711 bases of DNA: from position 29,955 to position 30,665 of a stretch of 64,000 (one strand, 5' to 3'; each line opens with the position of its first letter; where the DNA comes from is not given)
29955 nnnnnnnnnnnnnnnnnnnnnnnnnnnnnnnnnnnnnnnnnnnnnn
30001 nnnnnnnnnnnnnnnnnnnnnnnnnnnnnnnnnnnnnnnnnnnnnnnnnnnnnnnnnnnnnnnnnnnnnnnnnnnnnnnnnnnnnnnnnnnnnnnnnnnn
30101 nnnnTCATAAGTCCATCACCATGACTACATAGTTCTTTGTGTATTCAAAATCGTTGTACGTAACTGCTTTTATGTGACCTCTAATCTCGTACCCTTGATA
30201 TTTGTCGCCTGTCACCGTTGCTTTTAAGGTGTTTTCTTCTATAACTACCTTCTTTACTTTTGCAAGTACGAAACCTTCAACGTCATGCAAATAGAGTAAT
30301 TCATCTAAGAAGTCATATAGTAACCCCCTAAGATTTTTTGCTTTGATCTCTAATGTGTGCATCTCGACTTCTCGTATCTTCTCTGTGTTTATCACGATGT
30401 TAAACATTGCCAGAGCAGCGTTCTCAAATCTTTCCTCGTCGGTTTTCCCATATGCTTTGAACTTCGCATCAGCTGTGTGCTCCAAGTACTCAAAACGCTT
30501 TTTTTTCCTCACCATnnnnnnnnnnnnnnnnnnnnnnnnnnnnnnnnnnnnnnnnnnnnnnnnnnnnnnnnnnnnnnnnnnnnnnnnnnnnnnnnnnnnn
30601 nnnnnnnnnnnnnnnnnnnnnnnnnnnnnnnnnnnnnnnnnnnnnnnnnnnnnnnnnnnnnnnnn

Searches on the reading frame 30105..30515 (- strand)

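Call 73: search_protein_families(library=pfam, proteins=[window:30105-30515:-], max_evalue=0.01)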
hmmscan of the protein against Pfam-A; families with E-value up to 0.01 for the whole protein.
window:30105-30515:- (136 aa): 1 family
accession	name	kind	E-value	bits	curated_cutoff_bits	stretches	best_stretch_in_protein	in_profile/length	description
PF01951.21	Archease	-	6.2e-34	117.7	25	1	8-127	1-123/136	Archease protein family (MTH1598/TM1083)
